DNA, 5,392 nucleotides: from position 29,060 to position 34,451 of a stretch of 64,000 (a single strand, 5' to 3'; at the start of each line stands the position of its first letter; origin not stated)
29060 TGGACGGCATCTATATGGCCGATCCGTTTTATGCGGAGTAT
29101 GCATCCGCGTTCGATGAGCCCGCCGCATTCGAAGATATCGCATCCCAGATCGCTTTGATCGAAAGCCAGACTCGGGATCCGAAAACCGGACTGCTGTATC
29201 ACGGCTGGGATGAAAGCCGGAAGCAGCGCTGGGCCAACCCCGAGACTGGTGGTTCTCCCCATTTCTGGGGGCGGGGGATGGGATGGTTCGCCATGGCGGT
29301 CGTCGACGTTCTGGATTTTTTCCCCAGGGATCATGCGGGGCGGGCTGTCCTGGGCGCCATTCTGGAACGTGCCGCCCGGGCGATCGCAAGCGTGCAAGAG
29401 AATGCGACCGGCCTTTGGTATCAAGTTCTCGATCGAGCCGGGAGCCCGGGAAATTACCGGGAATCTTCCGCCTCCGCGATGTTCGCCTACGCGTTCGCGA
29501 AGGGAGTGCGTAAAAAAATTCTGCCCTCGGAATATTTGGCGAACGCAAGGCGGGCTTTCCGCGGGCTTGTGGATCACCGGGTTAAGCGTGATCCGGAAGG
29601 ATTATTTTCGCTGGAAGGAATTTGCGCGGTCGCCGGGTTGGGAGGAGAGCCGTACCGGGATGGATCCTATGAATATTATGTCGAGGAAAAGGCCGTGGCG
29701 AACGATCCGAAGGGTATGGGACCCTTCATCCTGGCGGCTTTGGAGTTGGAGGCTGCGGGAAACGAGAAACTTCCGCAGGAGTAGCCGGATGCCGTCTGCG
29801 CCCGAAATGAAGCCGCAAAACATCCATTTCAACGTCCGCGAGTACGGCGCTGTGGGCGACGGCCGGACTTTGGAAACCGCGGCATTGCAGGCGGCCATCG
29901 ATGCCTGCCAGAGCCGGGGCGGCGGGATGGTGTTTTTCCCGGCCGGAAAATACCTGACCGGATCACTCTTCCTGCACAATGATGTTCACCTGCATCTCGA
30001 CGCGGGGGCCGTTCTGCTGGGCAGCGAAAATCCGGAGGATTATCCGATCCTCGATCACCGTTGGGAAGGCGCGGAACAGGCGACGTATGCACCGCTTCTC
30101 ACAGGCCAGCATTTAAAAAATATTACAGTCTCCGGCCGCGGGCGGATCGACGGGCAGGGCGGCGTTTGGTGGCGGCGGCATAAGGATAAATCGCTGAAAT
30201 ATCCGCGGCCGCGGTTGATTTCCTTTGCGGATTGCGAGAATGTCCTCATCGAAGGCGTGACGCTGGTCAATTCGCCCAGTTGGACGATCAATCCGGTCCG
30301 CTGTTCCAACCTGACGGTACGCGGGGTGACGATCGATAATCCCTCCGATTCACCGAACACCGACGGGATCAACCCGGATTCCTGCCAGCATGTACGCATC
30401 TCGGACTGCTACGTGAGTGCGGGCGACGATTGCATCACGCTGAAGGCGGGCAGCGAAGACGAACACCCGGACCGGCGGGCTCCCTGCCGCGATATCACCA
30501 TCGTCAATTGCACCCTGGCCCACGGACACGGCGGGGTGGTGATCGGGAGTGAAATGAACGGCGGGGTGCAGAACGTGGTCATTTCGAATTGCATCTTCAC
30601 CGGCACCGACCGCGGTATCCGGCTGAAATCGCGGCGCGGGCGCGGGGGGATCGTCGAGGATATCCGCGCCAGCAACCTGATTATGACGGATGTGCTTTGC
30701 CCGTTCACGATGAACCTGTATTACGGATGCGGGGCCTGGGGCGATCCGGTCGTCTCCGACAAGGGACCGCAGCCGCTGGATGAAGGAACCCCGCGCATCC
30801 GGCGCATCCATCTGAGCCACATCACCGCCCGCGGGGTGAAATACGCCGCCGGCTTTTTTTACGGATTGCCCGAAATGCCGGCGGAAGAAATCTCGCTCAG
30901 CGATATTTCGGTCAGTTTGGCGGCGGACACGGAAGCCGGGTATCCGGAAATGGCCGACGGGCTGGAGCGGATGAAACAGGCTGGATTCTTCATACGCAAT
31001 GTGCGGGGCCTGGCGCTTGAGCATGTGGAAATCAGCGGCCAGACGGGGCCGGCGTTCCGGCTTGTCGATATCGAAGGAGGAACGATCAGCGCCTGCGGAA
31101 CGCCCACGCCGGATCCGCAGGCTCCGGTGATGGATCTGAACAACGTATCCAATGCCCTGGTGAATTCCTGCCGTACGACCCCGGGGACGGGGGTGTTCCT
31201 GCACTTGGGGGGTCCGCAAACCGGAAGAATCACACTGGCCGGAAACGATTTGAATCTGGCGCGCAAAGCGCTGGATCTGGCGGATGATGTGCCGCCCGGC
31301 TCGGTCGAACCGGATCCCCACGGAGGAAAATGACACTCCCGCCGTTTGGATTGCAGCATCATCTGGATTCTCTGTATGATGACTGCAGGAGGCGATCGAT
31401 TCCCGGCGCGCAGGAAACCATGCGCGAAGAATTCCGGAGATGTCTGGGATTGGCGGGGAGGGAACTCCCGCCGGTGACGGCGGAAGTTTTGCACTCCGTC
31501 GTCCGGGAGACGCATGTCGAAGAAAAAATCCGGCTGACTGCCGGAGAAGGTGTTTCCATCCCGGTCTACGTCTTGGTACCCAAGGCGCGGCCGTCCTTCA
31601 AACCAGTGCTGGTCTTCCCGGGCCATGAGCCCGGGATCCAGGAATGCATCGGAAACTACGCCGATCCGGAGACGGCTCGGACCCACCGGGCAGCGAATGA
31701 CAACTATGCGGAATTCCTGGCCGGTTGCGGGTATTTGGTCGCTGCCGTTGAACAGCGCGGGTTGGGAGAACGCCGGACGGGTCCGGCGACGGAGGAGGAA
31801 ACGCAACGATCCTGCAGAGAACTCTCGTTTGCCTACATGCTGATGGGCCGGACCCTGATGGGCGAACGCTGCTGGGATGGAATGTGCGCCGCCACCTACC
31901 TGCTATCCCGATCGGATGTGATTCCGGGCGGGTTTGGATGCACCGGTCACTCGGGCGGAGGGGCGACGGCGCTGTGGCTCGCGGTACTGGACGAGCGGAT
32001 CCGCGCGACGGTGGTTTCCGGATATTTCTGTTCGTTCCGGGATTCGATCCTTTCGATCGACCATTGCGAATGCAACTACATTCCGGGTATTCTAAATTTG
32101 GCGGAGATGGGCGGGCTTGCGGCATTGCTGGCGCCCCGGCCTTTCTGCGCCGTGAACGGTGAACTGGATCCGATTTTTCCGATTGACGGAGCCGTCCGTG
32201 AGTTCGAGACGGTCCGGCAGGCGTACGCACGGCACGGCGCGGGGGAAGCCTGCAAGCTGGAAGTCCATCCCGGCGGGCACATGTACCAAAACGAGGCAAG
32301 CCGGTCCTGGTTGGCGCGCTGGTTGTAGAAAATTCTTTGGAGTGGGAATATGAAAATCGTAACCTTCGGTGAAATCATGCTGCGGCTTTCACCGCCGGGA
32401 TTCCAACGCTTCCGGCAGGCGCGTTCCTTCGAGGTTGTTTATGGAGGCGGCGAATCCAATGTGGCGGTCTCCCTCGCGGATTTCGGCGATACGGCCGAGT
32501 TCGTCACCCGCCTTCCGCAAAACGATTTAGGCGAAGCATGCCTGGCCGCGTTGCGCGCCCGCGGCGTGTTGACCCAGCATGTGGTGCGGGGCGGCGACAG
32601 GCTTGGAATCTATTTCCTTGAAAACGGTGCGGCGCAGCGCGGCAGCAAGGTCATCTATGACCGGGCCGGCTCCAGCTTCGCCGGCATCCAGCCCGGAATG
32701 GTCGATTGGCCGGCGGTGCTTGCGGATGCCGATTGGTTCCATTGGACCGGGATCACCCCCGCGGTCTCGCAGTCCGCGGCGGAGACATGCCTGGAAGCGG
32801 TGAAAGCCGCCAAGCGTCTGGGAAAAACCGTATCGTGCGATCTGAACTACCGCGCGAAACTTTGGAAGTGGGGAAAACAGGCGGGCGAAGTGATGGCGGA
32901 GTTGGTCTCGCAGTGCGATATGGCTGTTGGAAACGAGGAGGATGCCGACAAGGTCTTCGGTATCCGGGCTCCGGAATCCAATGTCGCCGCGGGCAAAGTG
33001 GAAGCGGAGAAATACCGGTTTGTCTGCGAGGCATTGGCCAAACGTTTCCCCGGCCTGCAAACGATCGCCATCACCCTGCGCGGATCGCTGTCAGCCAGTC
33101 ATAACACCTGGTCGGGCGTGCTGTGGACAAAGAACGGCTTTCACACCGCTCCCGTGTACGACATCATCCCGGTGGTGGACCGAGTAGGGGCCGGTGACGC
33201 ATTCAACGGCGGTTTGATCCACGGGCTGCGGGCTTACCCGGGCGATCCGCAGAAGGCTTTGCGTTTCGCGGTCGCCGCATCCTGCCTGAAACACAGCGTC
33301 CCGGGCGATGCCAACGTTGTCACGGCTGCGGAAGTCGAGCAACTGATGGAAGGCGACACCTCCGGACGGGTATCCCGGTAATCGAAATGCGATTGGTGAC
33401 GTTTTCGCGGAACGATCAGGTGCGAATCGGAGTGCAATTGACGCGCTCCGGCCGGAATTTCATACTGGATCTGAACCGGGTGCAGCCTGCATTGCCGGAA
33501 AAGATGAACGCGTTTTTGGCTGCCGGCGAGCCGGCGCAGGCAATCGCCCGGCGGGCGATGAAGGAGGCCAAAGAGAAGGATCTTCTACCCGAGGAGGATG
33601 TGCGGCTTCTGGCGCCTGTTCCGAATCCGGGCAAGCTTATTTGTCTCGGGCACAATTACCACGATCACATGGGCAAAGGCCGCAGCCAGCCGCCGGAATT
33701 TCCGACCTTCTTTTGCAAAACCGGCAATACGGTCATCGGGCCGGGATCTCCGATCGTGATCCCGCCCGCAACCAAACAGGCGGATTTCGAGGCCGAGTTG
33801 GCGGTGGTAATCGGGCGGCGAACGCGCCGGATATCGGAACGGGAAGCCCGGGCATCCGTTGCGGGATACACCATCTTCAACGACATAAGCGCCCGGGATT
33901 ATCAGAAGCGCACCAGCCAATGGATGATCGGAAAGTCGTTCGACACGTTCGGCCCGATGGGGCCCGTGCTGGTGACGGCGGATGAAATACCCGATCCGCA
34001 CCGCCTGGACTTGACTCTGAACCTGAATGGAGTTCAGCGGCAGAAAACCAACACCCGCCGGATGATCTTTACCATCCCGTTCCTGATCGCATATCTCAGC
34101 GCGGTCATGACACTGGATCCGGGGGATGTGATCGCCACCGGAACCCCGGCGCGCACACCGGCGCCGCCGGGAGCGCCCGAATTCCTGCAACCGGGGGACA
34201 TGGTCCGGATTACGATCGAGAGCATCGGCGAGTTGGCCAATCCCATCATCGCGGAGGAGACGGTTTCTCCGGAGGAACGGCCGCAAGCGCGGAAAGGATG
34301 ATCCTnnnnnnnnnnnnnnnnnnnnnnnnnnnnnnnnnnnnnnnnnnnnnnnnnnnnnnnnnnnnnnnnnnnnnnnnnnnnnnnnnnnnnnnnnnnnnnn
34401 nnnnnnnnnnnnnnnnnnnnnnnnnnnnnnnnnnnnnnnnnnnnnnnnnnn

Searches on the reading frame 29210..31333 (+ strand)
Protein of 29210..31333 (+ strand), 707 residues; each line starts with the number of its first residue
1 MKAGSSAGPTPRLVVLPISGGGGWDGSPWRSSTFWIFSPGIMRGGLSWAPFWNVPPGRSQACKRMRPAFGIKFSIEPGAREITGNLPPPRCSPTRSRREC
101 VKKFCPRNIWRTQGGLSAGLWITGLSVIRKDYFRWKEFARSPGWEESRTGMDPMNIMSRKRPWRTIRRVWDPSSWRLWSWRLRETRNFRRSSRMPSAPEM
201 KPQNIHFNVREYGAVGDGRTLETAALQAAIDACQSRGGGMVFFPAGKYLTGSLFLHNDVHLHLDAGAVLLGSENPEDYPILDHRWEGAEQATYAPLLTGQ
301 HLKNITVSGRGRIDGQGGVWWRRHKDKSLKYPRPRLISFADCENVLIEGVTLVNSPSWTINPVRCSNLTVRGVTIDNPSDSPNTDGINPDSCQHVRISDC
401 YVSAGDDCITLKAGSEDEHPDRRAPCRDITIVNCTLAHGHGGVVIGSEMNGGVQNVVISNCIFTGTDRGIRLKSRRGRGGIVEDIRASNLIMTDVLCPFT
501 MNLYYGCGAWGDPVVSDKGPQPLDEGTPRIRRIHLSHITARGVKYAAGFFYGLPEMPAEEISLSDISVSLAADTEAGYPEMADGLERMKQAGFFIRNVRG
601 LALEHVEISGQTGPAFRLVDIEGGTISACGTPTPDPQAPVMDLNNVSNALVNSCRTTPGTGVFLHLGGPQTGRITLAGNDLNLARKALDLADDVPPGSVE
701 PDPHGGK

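Call 16: search_protein_families(library=pfam, proteins=[window:29210-31333:+])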
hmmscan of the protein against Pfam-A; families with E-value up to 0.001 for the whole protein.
window:29210-31333:+ (707 aa): 3 families
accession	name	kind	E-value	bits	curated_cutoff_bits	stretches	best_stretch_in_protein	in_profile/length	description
PF00295.23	Glyco_hydro_28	-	2e-46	159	22.9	1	295-504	51-252/324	Glycosyl hydrolases family 28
PF12708.12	Pect-lyase_RHGA_epim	-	5.1e-16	59.5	27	1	207-461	2-208/213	Rhamnogalacturonase A/epimerase, pectate lyase-like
PF13229.12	Beta_helix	-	4.5e-09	36.6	25.9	1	337-475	26-147/158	Right handed beta helix region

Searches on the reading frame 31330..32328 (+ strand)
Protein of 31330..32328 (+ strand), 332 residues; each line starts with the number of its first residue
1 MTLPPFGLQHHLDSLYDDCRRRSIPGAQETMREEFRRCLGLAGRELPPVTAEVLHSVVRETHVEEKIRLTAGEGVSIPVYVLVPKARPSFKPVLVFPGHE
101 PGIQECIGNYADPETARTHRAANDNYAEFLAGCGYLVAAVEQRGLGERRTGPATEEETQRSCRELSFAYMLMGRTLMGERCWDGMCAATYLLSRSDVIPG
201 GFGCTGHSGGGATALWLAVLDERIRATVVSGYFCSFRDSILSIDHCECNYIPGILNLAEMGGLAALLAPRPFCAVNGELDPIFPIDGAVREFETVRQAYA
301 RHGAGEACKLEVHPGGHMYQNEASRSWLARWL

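Call 3: search_protein_families(library=pfam, proteins=[window:31330-32328:+])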
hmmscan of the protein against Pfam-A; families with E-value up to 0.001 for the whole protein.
window:31330-32328:+ (332 aa): 2 families
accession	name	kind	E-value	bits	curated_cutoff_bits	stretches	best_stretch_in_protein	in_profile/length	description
PF12715.13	Abhydrolase_7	-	8.6e-09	35.5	21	1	53-311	76-338/388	Abhydrolase family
PF00326.27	Peptidase_S9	-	0.00063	19.7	22.6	0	165-223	28-87/213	Prolyl oligopeptidase family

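Call 4: search_protein_families(library=ncbifam, proteins=[window:31330-32328:+])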
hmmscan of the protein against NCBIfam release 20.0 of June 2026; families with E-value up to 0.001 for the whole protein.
window:31330-32328:+ (332 aa): 0 families

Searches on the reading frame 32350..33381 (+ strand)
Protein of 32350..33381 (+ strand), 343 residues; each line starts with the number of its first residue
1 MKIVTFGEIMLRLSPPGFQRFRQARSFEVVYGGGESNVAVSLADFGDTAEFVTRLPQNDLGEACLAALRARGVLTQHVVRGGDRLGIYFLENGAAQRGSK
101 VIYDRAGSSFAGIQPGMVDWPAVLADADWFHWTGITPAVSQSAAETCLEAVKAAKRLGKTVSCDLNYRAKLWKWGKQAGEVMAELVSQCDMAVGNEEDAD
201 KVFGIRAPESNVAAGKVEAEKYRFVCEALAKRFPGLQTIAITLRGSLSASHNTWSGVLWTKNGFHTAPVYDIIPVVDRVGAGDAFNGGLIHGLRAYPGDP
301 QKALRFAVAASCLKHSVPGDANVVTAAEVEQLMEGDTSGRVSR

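Call 3: search_protein_families(library=pfam, proteins=[window:32350-33381:+])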
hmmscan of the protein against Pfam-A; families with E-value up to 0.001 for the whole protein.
window:32350-33381:+ (343 aa): 1 family
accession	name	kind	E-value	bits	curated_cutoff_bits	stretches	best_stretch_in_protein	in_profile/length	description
PF00294.29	PfkB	-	2.5e-35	122.7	25.8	1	2-322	3-297/302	pfkB family carbohydrate kinase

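Call 4: search_protein_families(library=ncbifam, proteins=[window:32350-33381:+])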
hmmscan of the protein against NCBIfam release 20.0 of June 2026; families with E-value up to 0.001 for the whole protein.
window:32350-33381:+ (343 aa): 17 families
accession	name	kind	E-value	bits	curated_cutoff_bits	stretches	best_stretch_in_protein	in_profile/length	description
NF041633.1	trifunc_aldol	exception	2.3e-148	495.2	700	1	2-343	243-580/580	KHG/KDPG aldolase/sugar kinase fusion protein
NF041332.1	KDG_KDGal_kin_Halo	equivalog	9.3e-70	235.6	440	1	2-343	3-320/320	bifunctional 2-dehydro-3-deoxygluconokinase/2-dehydro-3-deoxygalactonokinase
NF040938.1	KDG_KDGal_kin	equivalog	6.7e-36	123.9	400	2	3-212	1-207/305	bifunctional 2-dehydro-3-deoxygluconokinase/2-dehydro-3-deoxygalactonokinase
TIGR04382.1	myo_inos_iolC_N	equivalog_domain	3.4e-31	108.7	300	1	3-331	4-307/309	5-dehydro-2-deoxygluconokinase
NF006957.1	PRK09434.1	equivalog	4e-15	56.1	450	1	30-297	25-264/302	fructokinase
NF052444.1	DhDoxglucKinKdgK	equivalog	1.4e-14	54.2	400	1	2-212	2-212/303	2-dehydro-3-deoxygluconokinase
TIGR02152.1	D_ribokin_bact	equivalog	7.1e-13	48.5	299.65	1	181-314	168-280/298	ribokinase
NF053626.1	RibKinHalex1628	equivalog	1.1e-12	48.1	330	2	259-334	217-292/293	ATP-dependent ribose-1-phosphate kinase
NF008353.0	PRK11142.1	equivalog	7.4e-12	45.4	341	1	24-330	31-300/307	ribokinase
NF049991.1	TagKinase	equivalog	1.5e-10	40.4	420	1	3-331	10-313/321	tagatose kinase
NF047869.1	myo_kin_aldol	exception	8.7e-09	34.3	600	1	20-180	27-186/586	bifunctional 5-dehydro-2-deoxygluconokinase/5-dehydro-2-deoxyphosphogluconate aldolase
TIGR03168.1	1-PFK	subfamily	1e-06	27.9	216.4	1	260-333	229-299/305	hexose kinase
TIGR03828.1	pfkB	equivalog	2.5e-05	23.5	292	1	272-332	240-298/305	1-phosphofructokinase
NF041134.1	R1P_kin_Thcocales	equivalog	3e-05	23.6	500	0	275-293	224-242/291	ADP-dependent ribose-1-phosphate kinase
NF007321.0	PRK09813.1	equivalog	5.2e-05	22.9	247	0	257-295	199-236/261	fructoselysine 6-kinase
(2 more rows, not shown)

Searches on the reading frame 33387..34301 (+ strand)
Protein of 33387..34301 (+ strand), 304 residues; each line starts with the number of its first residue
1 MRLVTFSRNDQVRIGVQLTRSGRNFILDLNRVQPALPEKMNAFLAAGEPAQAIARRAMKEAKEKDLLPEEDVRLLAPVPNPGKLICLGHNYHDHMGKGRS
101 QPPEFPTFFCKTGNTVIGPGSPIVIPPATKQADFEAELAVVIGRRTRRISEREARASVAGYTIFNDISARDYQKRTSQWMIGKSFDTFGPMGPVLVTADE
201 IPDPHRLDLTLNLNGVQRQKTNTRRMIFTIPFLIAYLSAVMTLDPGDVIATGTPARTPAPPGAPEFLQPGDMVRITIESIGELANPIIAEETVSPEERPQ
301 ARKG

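Call 3: search_protein_families(library=pfam, proteins=[window:33387-34301:+])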
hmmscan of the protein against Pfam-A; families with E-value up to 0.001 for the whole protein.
window:33387-34301:+ (304 aa): 1 family
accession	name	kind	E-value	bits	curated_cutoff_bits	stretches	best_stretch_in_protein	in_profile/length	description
PF01557.24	FAA_hydrolase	-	8.6e-73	245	23.9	1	83-287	1-213/214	Fumarylacetoacetate (FAA) hydrolase C-terminal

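Call 4: search_protein_families(library=ncbifam, proteins=[window:33387-34301:+])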
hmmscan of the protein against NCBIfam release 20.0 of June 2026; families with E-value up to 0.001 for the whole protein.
window:33387-34301:+ (304 aa): 7 families
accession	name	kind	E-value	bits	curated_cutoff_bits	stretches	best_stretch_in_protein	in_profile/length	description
NF053535.1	DhyDRhmHlse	equivalog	2.1e-60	204.4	500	1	66-288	53-279/284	2,4-didehydro-3-deoxy-L-rhamnonate hydrolase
TIGR02303.1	HpaG-C-term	equivalog_domain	7.4e-56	189.3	276.4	1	45-290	7-245/245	4-hydroxyphenylacetate degradation bifunctional isomerase/decarboxylase, C-terminal subunit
NF011750.0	PRK15203.1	equivalog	3.5e-48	164.5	811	1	80-293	221-428/429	4-hydroxyphenylacetate degradation bifunctional isomerase/decarboxylase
NF009399.0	PRK12764.1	equivalog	1.4e-36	126.6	444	1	80-280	20-212/501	fumarylacetoacetate hydrolase family protein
TIGR02305.1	HpaG-N-term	equivalog_domain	4.1e-34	117.9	228.65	1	101-287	28-205/205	4-hydroxyphenylacetate degradation bifunctional isomerase/decarboxylase, N-terminal subunit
NF007967.0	PRK10691.1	equivalog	5.7e-34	117.4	201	1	82-278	17-210/219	fumarylacetoacetate hydrolase family protein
TIGR01266.1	fum_ac_acetase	equivalog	2.5e-05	23.3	375.3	0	128-198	193-267/420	fumarylacetoacetase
